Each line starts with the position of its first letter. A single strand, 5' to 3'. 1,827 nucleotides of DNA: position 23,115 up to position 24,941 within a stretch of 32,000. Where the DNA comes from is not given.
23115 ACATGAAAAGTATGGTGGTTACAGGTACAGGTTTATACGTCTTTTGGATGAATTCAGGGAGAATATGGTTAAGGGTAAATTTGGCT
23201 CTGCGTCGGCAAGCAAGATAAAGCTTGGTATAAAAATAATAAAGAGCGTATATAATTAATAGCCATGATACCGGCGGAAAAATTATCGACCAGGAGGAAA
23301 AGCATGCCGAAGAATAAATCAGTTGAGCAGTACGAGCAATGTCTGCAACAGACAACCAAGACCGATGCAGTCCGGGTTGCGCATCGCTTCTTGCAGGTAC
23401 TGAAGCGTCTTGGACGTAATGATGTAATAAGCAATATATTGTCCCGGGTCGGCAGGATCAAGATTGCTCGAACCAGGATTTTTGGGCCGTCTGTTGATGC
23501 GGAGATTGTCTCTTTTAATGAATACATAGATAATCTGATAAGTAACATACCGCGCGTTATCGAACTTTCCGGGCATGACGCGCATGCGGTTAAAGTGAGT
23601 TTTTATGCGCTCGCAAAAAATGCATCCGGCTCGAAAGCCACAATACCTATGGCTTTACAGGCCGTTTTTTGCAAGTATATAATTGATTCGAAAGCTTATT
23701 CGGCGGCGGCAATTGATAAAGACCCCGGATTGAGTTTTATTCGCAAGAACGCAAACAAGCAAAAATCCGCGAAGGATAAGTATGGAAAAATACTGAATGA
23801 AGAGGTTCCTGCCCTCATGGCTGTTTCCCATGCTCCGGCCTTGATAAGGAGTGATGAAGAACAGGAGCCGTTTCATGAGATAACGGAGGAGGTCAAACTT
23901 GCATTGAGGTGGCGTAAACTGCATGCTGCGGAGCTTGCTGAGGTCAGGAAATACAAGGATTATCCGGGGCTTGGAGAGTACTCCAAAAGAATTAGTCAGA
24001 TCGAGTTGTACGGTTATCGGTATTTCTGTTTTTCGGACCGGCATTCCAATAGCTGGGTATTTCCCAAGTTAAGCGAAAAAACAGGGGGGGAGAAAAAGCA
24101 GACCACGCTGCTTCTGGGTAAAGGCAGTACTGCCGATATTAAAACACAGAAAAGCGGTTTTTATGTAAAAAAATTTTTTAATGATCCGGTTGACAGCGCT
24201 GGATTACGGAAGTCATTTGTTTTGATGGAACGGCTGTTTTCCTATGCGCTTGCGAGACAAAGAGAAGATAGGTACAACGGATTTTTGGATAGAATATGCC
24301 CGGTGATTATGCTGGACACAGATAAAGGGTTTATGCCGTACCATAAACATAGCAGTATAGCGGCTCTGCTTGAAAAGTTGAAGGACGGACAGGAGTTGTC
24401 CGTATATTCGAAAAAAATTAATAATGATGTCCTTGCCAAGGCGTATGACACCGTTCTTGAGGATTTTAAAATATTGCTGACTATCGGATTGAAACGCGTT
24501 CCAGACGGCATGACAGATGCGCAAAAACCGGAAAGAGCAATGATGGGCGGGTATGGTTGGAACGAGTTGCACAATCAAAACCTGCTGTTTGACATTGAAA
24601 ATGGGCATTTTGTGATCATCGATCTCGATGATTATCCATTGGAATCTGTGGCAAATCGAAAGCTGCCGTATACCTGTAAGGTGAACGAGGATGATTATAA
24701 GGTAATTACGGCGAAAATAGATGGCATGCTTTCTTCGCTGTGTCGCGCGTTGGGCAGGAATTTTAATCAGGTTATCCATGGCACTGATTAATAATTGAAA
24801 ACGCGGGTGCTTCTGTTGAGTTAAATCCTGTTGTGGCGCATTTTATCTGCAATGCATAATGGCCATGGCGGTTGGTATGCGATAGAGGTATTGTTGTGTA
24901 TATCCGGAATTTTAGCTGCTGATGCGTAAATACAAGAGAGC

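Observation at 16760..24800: AT-rich four-gene orphan island fused to the 3' end of the T6SS locus: candidate new, possibly anti-eukaryotic, effector set without immunity genes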

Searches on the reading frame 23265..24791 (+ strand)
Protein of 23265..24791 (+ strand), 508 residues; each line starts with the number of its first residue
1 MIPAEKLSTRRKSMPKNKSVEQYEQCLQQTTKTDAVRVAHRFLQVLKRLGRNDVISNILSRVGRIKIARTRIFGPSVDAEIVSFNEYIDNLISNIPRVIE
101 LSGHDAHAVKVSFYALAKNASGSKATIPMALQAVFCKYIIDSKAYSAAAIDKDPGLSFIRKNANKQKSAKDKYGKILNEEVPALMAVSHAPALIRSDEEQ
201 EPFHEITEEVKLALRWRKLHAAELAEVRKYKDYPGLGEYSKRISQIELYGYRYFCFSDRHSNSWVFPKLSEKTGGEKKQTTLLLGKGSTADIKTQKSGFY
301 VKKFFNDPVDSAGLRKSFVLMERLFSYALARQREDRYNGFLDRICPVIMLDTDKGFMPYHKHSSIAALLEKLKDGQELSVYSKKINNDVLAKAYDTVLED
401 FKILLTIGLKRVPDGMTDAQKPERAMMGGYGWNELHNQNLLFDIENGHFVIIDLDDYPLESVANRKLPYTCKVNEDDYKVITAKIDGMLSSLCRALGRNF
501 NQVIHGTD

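Call 4: search_protein_families(library=pfam, proteins=[window:23265-24791:+], max_evalue=1)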
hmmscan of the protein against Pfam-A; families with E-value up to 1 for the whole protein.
window:23265-24791:+ (508 aa): 0 families

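Call 5: search_protein_families(library=ncbifam, proteins=[window:23265-24791:+], max_evalue=1)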
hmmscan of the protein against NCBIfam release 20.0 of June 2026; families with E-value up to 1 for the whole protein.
window:23265-24791:+ (508 aa): 0 families

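Call 13: search_solved_structures(query=window:23265-24791:+, max_evalue=10)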
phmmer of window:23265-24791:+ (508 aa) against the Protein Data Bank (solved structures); distinct sequences matched with E-value up to 10: 1.
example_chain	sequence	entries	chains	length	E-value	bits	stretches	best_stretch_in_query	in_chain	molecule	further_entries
9dtd_A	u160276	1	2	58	1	11.1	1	19-60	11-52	C2-01018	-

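Call 22: search_protein_representatives(protein=window:23265-24791:+)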
Query: 508 residues. Proteins with E-value up to 0.001 (for the whole library): 2; up to 1e-10: 2; up to 1e-30: 2. The best 2 are listed.
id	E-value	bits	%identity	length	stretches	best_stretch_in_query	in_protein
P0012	3.0e-280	946.2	85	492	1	14-504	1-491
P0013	1.0e-53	199.2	39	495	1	186-502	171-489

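Call 27: find_encoding_contigs(protein=P0013, flank=10000)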
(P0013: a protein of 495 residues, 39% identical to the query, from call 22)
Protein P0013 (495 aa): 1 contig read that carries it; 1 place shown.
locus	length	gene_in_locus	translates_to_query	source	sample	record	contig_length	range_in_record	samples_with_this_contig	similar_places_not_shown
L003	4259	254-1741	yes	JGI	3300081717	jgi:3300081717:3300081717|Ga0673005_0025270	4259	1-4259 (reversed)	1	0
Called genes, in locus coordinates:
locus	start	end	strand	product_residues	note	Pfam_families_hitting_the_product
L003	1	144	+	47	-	?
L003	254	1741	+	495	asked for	-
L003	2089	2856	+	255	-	-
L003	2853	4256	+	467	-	PF01073:3Beta_HSD (weak), PF01370:Epimerase, PF04321:RmlD_sub_bind (faint), PF05368:NmrA (weak), PF13460:NAD_binding_10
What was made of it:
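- ORF4's distant homologue P0013 is on a 68% GC contig with no T6SS gene in 4.3 kb (call 27).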

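Call 28: find_encoding_contigs(protein=P0012, flank=10000)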
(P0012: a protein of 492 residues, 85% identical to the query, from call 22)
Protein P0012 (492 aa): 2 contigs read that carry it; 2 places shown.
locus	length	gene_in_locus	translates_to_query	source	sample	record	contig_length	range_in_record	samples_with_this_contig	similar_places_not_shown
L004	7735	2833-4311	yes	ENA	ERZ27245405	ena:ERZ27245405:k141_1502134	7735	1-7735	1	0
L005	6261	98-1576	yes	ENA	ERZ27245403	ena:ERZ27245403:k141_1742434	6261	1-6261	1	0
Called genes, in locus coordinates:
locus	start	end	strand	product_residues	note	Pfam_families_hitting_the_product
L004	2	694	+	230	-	?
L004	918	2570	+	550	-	-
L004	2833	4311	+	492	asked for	-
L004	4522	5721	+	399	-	PF25917:BSH_RND, PF25876:HH_MFP_RND, PF25944:Beta-barrel_RND, PF25967:RND-MFP_C, PF25989:YknX_C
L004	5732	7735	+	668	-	?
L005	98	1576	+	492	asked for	-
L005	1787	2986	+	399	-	PF25917:BSH_RND, PF25876:HH_MFP_RND, PF25944:Beta-barrel_RND, PF25967:RND-MFP_C, PF25989:YknX_C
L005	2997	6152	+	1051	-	PF00873:ACR_tran, PF02355:SecD_SecF_C (faint), PF03176:MMPL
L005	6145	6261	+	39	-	?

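Call 45: predict_structure(alignment_id=A1)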
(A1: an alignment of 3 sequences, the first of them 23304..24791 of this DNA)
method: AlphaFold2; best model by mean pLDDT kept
length: 495 residues; sequences in the alignment: 3
mean_pLDDT: 37.6   pTM: 0.27
mean pLDDT of the five models: 37.6, 35.3, 34.8, 34.4, 33.8
residues with pLDDT >= 90: 0; 70-90: 0; 50-70: 33; < 50: 462
segments of 3 or more residues with pLDDT < 50: 1-211, 217-241, 243-375, 380-385, 387-389, 394-396, 401-457, 474-476, 482-485, 487-495
pLDDT, mean of each block of 10 residues (from residue 1): 36 41 45 43 41 35 37 38 29 35 35 35 37 39 44 34 25 24 28 31 39 47 43 40 42 37 33 27 26 26 30 31 30 28 29 38 36 47 49 50 44 37 42 43 35 44 57 50 48 38
secondary structure, 60 per line:
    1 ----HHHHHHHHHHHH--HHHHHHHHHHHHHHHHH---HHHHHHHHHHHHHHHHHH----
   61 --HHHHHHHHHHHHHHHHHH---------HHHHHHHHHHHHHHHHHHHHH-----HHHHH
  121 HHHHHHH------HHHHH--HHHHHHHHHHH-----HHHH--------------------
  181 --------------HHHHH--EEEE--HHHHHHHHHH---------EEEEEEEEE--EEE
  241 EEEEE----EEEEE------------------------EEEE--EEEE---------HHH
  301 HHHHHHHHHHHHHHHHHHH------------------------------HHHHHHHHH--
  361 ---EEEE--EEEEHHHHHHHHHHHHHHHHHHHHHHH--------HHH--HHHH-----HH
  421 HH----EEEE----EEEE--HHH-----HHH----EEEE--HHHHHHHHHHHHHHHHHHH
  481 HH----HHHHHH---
elements in order: H5-16 H19-35 H39-56 H63-80 H90-110 H116-127 H134-138 H141-151 H157-160 H195-199 E202-205 H208-217 E227-235 E238-245 E250-254 E279-282 E285-288 H298-319 H350-358 E364-367 E370-373 H374-396 H410-413 H419-422 E427-430 E435-438 E456-459 H462-482 H487-492
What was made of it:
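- On Protein-kinase-like / PI3-PI4 kinase superfamily: The AlphaFold2 model has mean pLDDT 37.6 (call 45) and is unusable.
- Closest known: PI3/PI4-kinase-like bacterial effectors. Different: There is no structural support (call 45).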

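Call 46: search_solved_structures(query=A1, max_evalue=10, show_alignments=3)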
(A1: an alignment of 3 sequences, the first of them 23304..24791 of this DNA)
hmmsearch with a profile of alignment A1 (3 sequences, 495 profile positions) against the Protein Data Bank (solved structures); distinct sequences matched with E-value up to 10: 0.
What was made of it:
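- On Protein-kinase-like / PI3-PI4 kinase superfamily: There are no PDB hits for the protein or its profile (calls 13, 46).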

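Call 48: search_protein_families(library=pfam, proteins=[P0013, L003:2089-2856:+], max_evalue=1)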
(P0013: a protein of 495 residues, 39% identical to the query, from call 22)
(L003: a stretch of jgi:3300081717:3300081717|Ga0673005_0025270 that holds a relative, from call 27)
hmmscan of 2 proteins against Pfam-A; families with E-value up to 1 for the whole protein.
P0013 (495 aa): 3 families
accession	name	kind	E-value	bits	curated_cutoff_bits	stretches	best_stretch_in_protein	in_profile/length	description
PF11123.14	DNA_Packaging_2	-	0.035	14.6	27.5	1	121-151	28-53/79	DNA packaging protein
PF09063.15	Phage_coat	-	0.11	12.8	25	1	40-86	34-80/127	Phage PP7 coat protein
PF04847.18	Calcipressin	-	0.19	11.9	23.5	1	165-202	101-138/186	Calcipressin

L003:2089-2856:+ (255 aa): 1 family
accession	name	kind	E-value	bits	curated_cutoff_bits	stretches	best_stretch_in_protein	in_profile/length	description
PF16234.10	DUF4892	-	0.092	12.7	28.8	1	24-60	49-85/183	Domain of unknown function (DUF4892)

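Call 55: search_protein_families(library=padloc, proteins=[window:23304-24791:+], max_evalue=0.1)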
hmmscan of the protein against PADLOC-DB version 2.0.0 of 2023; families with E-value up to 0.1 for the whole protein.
window:23304-24791:+ (495 aa): 0 families

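Call 56: search_protein_families(library=phrogs, proteins=[window:23304-24791:+], max_evalue=0.1)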
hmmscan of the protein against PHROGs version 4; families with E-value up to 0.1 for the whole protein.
window:23304-24791:+ (495 aa): 0 families

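Call 63: search_protein_families(library=pfam, proteins=[L007:11163-12167:+, L007:12961-13284:+, L007:1869-3590:+], max_evalue=1)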
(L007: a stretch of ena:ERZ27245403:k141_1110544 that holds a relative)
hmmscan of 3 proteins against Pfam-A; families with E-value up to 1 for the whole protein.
L007:11163-12167:+ (334 aa): 1 family
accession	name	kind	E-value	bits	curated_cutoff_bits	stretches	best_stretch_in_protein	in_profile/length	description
PF17299.7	DUF5350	-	0.13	13.2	25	1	19-43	4-28/57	Family of unknown function (DUF5350)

L007:12961-13284:+ (108 aa): 0 families

L007:1869-3590:+ (573 aa): 1 family
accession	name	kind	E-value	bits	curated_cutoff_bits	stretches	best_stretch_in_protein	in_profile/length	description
PF00501.34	AMP-binding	-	8.2e-08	31.9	29.9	1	89-156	14-78/384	AMP-binding enzyme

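Call 75: search_dna_similar(query=window:23304-24791:+, collection=plasmids, mode=protein, max_evalue=1, max_rows=10)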
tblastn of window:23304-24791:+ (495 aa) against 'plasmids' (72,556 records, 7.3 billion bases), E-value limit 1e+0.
No match.

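Call 80: search_protein_families(library=ncbifam, proteins=[L007:11163-12167:+], max_evalue=0.01)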
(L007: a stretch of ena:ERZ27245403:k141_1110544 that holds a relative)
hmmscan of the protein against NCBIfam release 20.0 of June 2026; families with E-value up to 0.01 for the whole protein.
L007:11163-12167:+ (334 aa): 0 families

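Call 88: list_cluster_members(proteins=[window:23304-24791:+, P0013, P0014, P0012, P0011, P0015])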
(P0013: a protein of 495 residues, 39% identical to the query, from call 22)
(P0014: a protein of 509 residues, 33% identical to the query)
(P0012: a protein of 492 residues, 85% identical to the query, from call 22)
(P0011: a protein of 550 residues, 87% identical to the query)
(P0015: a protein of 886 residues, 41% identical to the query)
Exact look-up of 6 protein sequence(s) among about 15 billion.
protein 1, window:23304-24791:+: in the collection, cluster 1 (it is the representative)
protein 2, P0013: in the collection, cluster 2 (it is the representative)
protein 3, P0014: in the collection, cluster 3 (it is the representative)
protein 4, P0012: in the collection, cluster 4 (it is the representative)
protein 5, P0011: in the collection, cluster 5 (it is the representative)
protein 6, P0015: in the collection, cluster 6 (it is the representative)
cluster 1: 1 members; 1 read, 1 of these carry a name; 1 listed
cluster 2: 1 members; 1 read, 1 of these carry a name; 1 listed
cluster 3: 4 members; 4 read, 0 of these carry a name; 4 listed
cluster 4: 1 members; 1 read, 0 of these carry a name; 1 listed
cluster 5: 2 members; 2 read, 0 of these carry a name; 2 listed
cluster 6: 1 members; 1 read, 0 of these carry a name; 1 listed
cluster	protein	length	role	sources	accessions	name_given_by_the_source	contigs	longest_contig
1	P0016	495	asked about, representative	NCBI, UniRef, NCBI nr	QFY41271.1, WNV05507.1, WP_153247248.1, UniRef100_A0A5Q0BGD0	hypothetical protein F6R98_00450 [Candidatus Methylospira mobilis] | Uncharacterized protein n=1 Tax=Candidatus Methylospira mobilis TaxID=1808979 ... | hypothetical protein [Candidatus Methylospira mobilis]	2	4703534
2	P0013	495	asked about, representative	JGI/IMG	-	hypothetical protein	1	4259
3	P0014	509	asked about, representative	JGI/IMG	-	-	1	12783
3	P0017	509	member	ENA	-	-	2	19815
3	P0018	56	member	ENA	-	-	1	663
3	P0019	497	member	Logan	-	-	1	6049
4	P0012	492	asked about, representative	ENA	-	-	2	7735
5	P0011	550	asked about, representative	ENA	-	-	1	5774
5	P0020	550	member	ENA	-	-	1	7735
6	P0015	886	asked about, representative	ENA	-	-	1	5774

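Call 89: find_encoding_contigs(protein=P0017, flank=10000)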
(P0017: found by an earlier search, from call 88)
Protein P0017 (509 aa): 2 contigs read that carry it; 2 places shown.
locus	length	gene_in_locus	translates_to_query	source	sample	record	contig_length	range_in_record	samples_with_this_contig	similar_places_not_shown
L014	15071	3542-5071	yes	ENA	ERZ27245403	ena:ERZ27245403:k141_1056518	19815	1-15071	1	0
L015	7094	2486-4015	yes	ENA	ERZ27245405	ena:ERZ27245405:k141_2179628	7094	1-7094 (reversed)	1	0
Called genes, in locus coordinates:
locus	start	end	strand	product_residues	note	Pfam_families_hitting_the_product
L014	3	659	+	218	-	?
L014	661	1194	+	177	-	PF13580:SIS_2 (faint), PF01380:SIS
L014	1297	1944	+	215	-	PF00215:OMPdecase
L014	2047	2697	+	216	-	PF00702:Hydrolase, PF13419:HAD_2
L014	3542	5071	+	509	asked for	-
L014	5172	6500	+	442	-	-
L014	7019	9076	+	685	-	PF00069:Pkinase (weak)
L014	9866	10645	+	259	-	-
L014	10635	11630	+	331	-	PF13557:Phenol_MetA_deg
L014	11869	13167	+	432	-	PF01734:Patatin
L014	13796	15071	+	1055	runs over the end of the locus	PF00873:ACR_tran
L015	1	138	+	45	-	?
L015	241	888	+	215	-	PF00215:OMPdecase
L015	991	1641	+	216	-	PF00702:Hydrolase, PF13419:HAD_2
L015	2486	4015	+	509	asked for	-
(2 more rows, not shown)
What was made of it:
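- An ORF3-family gene sits in a T6SS-free islet elsewhere (call 89).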

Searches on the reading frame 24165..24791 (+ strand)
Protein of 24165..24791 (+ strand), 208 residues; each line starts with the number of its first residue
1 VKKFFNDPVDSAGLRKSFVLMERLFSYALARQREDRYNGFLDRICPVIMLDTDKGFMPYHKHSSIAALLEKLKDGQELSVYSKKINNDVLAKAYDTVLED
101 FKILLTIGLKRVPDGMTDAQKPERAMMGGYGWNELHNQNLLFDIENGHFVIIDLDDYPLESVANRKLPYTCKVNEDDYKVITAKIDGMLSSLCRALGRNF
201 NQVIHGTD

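Call 20: search_protein_families(library=pfam, proteins=[window:24165-24791:+], max_evalue=10)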
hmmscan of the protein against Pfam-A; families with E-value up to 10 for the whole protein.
window:24165-24791:+ (208 aa): 1 family
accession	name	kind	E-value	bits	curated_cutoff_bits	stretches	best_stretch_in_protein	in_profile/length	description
PF01636.29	APH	-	0.22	11.7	23.2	1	131-156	171-196/239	Phosphotransferase enzyme family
